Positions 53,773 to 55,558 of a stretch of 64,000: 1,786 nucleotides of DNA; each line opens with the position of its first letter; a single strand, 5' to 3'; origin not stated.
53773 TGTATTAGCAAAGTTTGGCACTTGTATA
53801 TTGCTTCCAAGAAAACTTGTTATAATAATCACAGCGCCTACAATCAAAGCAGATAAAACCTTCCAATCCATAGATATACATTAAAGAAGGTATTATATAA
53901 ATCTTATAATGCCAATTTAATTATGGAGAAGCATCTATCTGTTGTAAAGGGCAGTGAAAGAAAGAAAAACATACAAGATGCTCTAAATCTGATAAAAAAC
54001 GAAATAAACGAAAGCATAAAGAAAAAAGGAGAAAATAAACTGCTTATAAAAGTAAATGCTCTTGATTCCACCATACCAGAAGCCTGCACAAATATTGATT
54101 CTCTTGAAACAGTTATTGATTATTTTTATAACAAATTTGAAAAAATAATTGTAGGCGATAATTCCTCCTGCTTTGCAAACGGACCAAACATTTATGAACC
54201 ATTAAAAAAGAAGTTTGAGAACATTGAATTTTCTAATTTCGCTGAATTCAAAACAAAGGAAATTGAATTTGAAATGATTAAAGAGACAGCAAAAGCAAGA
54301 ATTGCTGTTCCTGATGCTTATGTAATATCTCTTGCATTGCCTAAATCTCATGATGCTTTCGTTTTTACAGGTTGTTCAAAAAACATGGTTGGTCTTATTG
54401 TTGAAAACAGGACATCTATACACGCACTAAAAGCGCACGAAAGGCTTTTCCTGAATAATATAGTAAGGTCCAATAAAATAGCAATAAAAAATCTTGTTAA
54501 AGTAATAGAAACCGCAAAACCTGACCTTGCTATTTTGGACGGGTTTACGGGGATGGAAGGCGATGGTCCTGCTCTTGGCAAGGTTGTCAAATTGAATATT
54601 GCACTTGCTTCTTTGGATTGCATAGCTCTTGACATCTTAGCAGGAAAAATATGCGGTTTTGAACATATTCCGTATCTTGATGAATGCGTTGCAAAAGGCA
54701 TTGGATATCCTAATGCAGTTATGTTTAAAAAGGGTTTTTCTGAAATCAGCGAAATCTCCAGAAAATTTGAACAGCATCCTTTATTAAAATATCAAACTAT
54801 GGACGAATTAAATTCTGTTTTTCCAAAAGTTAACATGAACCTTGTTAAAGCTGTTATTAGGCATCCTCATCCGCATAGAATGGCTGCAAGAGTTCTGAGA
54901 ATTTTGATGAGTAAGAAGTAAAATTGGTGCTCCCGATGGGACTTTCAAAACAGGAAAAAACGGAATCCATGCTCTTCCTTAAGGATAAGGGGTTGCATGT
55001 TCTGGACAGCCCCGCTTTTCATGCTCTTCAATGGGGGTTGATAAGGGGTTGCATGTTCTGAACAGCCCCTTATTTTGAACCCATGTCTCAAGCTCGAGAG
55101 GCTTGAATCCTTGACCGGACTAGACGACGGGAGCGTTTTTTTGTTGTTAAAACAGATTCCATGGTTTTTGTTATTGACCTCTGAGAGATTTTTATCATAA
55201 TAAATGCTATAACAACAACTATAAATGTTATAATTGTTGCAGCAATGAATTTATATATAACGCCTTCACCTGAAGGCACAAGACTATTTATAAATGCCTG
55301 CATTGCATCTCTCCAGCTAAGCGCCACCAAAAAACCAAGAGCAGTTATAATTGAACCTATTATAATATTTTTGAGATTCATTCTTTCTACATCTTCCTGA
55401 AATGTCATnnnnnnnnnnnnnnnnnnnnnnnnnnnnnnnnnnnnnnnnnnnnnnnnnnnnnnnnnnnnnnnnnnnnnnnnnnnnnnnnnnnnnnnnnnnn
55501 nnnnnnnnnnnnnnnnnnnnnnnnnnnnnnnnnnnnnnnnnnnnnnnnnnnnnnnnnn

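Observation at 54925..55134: tRNA-Glu(CUC) carrying a ~140-nt non-canonical intron inside the T-loop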

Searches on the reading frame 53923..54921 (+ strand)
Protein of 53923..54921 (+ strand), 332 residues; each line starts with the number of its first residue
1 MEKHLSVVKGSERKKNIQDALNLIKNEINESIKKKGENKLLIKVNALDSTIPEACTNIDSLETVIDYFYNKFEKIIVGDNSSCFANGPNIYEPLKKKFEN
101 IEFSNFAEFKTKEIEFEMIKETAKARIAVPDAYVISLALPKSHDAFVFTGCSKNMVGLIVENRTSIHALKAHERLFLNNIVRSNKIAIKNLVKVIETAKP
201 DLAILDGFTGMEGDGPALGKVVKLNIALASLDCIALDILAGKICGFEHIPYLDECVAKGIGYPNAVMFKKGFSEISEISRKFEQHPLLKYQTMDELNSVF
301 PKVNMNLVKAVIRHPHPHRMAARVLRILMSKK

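Call 8: find_encoding_contigs(protein=window:53923-54921:+, flank=3000, max_places=6)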
Protein window:53923-54921:+ (332 aa): 3 contigs read that carry it; 2 places shown.
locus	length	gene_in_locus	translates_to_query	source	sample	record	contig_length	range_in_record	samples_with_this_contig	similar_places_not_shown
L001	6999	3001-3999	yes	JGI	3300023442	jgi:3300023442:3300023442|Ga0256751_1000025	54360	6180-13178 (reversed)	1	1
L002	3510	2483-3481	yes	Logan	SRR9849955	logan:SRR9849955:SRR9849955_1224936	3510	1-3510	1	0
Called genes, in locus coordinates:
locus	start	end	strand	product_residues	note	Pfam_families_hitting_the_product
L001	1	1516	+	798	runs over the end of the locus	PF00133:tRNA-synt_1, PF01406:tRNA-synt_1e (faint), PF09334:tRNA-synt_1g, PF13603:tRNA-synt_1_2, PF08264:Anticodon_1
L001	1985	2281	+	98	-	-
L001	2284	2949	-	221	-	-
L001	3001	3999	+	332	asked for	PF04015:DUF362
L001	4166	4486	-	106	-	PF18898:DUF5654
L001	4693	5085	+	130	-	PF06210:DUF1003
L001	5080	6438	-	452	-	PF04055:Radical_SAM, PF16199:Radical_SAM_C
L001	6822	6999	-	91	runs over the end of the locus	-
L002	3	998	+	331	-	?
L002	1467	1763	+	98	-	-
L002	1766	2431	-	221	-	-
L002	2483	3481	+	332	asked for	PF04015:DUF362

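Call 19: find_homologous_proteins(query=window:53923-54921:+, max_evalue=1e-20)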
Query window:53923-54921:+ (332 aa): 80 proteins with E <= 1e-20 among 2578 candidates.
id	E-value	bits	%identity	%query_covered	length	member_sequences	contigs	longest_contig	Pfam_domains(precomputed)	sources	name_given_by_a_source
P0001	2.6e-214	728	100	100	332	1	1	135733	PF04015.18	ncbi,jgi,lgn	-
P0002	4.2e-163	560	74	100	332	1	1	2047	PF04015.18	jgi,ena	-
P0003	5.3e-143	494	66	98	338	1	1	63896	PF04015.18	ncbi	-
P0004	1.5e-142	492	65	98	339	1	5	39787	PF04015.18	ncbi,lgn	-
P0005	3.2e-139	481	64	99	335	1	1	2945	PF04015.18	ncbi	-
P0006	3.1e-138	478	63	100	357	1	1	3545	PF04015.18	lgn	-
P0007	6.8e-137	474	64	98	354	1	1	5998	PF04015.18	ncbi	-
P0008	1.2e-136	473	62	98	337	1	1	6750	PF04015.18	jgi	-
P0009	2.8e-136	472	63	99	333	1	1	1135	PF04015.18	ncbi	-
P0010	1.0e-135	470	63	98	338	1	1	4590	PF04015.18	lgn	-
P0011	2.9e-135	468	63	99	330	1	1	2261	PF04015.18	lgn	-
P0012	4.9e-135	468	61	98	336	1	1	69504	PF04015.18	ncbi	ncbi:MAG: DUF362 domain-containing protein [Candidatus Aenigmatarchaeota archaeon]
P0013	5.8e-135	467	63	98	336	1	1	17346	PF04015.18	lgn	-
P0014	1.1e-134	466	62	98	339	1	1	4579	PF04015.18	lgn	-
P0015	1.4e-134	466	63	99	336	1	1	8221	PF04015.18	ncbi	-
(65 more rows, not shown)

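Call 20: find_encoding_contigs(protein=P0003, flank=2500, max_places=2)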
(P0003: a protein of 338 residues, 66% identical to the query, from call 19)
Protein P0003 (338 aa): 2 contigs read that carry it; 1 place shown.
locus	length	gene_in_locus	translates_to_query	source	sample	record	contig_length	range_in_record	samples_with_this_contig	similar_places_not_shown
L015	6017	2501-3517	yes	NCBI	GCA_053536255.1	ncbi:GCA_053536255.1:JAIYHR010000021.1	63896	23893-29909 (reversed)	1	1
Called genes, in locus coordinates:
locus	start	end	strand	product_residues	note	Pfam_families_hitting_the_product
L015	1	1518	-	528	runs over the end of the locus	-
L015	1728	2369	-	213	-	PF05552:MS_channel_1st_1 (weak)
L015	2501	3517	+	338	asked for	PF04015:DUF362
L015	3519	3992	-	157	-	-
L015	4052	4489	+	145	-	PF01951:Archease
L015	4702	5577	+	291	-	PF00303:Thymidylat_synt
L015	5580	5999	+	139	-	PF00293:NUDIX, PF14815:NUDIX_4, PF22327:Nudt16-like (weak)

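Call 21: find_encoding_contigs(protein=P0004, flank=2500, max_places=2)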
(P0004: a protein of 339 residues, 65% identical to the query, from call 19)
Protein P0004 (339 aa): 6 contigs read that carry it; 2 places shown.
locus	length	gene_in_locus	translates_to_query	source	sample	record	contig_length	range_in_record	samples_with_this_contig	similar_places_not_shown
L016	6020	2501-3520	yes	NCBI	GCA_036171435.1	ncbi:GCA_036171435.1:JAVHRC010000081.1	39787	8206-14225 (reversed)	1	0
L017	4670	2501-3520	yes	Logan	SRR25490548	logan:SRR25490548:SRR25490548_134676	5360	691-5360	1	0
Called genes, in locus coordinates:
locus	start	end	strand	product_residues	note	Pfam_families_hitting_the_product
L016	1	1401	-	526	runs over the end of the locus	-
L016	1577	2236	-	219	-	PF05552:MS_channel_1st_1 (weak)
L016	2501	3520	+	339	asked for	PF04015:DUF362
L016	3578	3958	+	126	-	-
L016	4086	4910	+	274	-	PF00303:Thymidylat_synt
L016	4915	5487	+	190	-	PF06559:DCD_N, PF22569:DCD_C, PF22769:DCD, PF00692:dUTPase (weak)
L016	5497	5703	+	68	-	-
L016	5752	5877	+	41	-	-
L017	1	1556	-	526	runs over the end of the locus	-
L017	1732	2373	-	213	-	PF05552:MS_channel_1st_1 (weak)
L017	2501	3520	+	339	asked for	PF04015:DUF362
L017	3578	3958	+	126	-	-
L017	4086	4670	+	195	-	?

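Call 22: find_encoding_contigs(protein=P0012, flank=2500, max_places=2)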
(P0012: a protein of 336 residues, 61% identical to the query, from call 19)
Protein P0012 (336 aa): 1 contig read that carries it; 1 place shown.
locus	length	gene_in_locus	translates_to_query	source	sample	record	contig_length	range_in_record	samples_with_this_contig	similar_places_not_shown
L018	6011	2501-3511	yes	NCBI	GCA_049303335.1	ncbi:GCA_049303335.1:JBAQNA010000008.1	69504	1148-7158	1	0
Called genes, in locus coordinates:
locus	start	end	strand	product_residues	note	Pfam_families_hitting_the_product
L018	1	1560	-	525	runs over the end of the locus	PF01261:AP_endonuc_2 (faint)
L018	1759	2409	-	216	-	-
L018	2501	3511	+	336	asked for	PF04015:DUF362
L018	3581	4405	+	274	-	PF00303:Thymidylat_synt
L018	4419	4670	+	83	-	-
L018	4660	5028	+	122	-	-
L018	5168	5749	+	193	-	PF06559:DCD_N, PF22569:DCD_C, PF22769:DCD, PF00692:dUTPase (weak)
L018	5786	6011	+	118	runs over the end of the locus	-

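Call 23: find_encoding_contigs(protein=P0002, flank=2500, max_places=2)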
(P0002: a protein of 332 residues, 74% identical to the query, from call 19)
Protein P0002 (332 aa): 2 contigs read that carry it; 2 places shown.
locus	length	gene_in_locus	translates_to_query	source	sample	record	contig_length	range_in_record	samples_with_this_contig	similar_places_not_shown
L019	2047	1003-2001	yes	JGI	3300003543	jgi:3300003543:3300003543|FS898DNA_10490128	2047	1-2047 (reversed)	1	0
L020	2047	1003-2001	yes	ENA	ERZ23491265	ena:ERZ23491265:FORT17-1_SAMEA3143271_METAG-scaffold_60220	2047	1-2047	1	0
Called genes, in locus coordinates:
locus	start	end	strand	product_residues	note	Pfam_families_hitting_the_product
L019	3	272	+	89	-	?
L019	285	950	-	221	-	-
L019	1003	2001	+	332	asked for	PF04015:DUF362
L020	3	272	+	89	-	?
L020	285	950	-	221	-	-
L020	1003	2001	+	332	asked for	PF04015:DUF362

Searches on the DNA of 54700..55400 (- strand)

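Call 11: search_rna_families(source=window, start=54700, end=55400, threshold=evalue, max_evalue=10, show_alignments=4)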
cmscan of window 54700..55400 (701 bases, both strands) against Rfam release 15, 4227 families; matches with E-value up to 10: 10.
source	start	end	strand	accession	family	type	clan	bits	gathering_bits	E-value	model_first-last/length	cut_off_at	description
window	55171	55204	-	RF01604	plasmodium_snoR28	Gene; snRNA; snoRNA; CD-box;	-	18.1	63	7.9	1-78/78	no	small nucleolar RNA snoR28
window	54974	55002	+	RF00180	REN-SRE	Cis-reg;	-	16.6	41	0.23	1-37/37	no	Renin stability regulatory element (REN-SRE)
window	54985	55073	+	RF03480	mir-1284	Gene; miRNA;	-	16.6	80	5.7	1-92/92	no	mir-1284 microRNA precursor family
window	54700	54748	+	RF00606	SNORD93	Gene; snRNA; snoRNA; CD-box;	-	16.4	60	5.1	27-74/74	5'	Small nucleolar RNA SNORD93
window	55064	55134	-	RF00005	tRNA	Gene; tRNA;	CL00001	16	29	2.6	1-71/71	no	tRNA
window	55196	55280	-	RF00561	SNORA40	Gene; snRNA; snoRNA; HACA-box;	-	15.4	51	7.6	1-128/128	no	Small nucleolar RNA SNORA40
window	54891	54957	+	RF02298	TtnuCD22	Gene; snRNA; snoRNA; CD-box;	-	15.1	85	5.9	1-77/77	no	Tetrahymena snoRNA TtnuCD22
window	55292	55400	-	RF02081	STnc550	Gene; sRNA;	-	14.7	48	0.42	274-388/388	5'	Enterobacterial sRNA STnc550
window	55108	55201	+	RF01934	bxd_6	Gene; lncRNA;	-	13.7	50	8.2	1-93/93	no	Bithoraxoid conserved region 6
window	55122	55177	-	RF01675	CrcZ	Gene; sRNA;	-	8.7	95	6.6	1-398/398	no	Pseudomonas sRNA CrcZ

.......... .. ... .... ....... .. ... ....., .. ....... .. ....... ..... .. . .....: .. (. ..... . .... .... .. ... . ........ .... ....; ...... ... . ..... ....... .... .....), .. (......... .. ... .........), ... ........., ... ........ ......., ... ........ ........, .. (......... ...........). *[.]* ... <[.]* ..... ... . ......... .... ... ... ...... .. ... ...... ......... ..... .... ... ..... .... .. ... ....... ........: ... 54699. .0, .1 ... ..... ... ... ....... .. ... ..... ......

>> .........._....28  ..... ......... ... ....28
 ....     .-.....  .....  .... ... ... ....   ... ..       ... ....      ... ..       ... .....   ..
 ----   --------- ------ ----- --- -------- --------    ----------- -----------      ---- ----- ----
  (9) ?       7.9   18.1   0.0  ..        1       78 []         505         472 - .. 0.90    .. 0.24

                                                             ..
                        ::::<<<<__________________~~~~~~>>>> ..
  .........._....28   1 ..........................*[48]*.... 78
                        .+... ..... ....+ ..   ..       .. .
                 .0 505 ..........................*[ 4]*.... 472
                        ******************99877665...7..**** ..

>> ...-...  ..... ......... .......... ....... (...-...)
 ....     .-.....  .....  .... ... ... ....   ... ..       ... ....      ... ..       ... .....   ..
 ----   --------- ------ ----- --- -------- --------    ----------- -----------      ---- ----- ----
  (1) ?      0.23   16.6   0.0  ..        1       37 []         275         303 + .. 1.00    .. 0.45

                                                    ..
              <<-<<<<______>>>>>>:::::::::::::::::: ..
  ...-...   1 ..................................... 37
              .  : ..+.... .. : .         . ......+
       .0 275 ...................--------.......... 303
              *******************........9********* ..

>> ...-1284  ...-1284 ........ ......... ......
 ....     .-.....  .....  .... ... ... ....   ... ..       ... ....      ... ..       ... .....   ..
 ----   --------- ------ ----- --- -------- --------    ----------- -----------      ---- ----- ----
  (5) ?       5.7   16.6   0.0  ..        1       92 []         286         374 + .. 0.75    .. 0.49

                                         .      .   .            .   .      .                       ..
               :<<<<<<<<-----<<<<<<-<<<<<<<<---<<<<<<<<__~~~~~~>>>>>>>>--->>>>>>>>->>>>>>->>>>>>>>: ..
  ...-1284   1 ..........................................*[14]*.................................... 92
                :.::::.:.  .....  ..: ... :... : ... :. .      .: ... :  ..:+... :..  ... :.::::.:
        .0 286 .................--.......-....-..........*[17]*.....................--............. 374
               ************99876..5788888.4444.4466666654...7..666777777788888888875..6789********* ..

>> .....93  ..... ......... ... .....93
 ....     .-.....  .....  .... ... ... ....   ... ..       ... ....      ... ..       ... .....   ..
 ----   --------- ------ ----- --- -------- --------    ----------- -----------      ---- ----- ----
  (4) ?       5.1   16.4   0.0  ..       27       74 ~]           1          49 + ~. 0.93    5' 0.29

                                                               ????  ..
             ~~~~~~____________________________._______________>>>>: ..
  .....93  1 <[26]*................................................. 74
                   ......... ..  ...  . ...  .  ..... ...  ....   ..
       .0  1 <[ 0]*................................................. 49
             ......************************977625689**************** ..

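Call 75: build_rna_model(alignment_id=A2, structure=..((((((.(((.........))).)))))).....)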
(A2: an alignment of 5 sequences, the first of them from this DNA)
Model R1 built from alignment A2 (5 sequences, 36 columns); structure: as given.
model positions 36; base pairs 9; branch points 0; effective number of sequences 5; information 0.974 bits per position. Calibrated on 0.2 Mb of random sequence (short: E-values are rough).
structure used (alignment columns):
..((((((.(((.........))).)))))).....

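Call 76: search_with_rna_model(model_id=R1, source=window, filters=off, max_evalue=10)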
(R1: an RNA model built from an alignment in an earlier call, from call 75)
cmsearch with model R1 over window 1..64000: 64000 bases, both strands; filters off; matches with E-value up to 10: 31.
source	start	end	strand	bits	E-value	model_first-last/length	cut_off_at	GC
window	55038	55073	-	52.8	2.8e-13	1-36/36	no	0.44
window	54982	55017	-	46.1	2.9e-11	1-36/36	no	0.56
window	57667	57702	+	44.1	1.2e-10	1-36/36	no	0.39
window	57432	57467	+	37.7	1e-08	1-36/36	no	0.36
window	57392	57427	+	20.9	0.0013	1-36/36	no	0.5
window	57491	57526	+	18.2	0.0086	1-36/36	no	0.47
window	55041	55076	+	16.4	0.031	1-36/36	no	0.42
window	4667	4710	+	13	0.34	1-36/36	no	0.39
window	36069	36101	+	11.1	1.3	1-36/36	no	0.3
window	26790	26830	+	10.7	1.7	1-36/36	no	0.29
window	1671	1718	+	10.6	1.8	1-36/36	no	0.33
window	1817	1839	+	9.9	2.8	1-36/36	no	0.39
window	1032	1061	-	9.9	2.8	1-36/36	no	0.3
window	18742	18776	+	9.7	3.3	1-36/36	no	0.17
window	8346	8374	+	9.6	3.7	1-36/36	no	0.24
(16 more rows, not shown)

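Call 77: search_with_rna_model(model_id=R1, sources=[L003, L004, L005, L006, L007, L008, L009, L010, L011, L012, L013, L014, L015, L016, L018, L019, L021, L022, L023, L024, L025, L026, L027, L028, L029, L034, L035, L036], max_evalue=10)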
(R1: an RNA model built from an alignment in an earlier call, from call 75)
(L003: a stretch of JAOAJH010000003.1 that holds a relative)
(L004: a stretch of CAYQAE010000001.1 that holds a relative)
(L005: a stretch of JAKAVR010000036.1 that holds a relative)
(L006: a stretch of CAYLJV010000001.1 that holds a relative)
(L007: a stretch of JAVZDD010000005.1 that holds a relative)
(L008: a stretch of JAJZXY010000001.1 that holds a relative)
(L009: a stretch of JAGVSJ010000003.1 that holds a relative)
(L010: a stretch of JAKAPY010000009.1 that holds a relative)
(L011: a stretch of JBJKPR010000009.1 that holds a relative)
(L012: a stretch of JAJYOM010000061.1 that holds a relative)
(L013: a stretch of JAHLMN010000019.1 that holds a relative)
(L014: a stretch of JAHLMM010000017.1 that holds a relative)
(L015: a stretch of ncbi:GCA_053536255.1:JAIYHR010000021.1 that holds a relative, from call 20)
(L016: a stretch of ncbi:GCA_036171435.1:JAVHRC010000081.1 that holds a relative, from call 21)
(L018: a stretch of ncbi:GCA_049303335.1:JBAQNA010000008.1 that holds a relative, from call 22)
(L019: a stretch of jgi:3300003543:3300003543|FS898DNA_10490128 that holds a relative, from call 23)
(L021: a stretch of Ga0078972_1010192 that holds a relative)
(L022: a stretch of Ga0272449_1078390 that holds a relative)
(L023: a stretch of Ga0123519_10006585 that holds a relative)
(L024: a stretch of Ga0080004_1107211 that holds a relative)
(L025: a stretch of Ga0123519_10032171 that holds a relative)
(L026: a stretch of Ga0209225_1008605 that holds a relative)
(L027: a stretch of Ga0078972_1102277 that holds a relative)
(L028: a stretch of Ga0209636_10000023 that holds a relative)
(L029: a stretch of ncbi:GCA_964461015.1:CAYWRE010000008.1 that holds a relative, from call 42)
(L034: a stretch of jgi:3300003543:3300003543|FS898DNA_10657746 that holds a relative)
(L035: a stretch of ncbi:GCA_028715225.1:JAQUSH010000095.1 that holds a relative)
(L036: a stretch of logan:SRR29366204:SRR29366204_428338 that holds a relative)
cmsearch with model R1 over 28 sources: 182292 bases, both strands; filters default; matches with E-value up to 10: 4.
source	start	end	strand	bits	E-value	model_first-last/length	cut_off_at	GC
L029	1611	1646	-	48.7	1.4e-11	1-36/36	no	0.42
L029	1572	1607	-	40.8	3.3e-09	1-36/36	no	0.5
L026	5886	5912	-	11.5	2.6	1-36/36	no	0.33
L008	177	209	-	9.9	8.1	1-36/36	no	0.45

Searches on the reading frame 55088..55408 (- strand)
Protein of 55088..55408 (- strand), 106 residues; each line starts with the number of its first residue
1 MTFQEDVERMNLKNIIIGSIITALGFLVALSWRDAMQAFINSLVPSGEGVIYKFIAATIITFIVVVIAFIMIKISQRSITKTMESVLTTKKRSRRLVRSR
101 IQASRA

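Call 41: find_homologous_proteins(query=window:55088-55408:-, max_evalue=0.00001)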
Query window:55088-55408:- (106 aa): 2 proteins with E <= 0.00001 among 13 candidates.
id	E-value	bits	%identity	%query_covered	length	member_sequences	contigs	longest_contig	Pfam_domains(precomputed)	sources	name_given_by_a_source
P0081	1.7e-56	206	100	100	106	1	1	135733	PF18898.6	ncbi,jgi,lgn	-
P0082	1.6e-27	113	61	93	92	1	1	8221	PF18898.6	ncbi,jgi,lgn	-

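Call 42: find_encoding_contigs(protein=P0082, flank=4000, max_places=4)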
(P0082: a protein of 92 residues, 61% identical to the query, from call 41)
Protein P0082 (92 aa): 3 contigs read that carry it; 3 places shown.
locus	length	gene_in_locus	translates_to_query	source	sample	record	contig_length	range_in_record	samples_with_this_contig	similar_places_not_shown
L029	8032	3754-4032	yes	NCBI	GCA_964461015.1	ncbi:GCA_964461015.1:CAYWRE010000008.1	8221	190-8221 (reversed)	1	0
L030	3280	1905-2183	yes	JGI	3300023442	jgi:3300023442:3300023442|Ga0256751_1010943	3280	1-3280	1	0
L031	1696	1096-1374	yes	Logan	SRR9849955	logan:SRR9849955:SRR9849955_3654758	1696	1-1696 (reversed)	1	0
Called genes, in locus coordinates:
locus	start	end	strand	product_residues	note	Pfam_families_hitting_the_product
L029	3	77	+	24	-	?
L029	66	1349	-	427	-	PF04894:Nre_N, PF04895:Nre_C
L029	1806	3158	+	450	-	PF04055:Radical_SAM, PF16199:Radical_SAM_C, PF00583:Acetyltransf_1 (faint)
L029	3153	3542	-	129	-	PF06210:DUF1003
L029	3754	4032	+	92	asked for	PF18898:DUF5654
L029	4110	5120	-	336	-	PF04015:DUF362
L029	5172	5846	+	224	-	-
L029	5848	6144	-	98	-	-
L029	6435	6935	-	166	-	PF00827:Ribosomal_L15e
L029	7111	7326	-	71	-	-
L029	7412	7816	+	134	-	-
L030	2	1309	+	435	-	?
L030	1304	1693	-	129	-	PF06210:DUF1003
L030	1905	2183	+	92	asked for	PF18898:DUF5654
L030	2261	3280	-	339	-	?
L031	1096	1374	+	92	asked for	PF18898:DUF5654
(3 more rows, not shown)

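Call 43: find_encoding_contigs(protein=P0081, flank=1500, max_places=6)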
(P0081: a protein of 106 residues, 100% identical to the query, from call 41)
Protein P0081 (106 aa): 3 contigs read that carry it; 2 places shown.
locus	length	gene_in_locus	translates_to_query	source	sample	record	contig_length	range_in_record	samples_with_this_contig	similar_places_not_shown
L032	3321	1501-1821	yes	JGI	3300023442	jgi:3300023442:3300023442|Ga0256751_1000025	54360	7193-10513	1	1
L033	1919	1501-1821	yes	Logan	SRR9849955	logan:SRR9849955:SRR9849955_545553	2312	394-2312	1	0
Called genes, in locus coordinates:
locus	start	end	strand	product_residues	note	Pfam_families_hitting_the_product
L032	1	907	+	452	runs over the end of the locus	PF04055:Radical_SAM, PF16199:Radical_SAM_C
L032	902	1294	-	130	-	PF06210:DUF1003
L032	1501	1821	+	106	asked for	PF18898:DUF5654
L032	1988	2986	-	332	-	PF04015:DUF362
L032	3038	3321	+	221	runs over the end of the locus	-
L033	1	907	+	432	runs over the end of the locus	?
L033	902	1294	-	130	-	PF06210:DUF1003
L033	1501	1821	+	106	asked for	PF18898:DUF5654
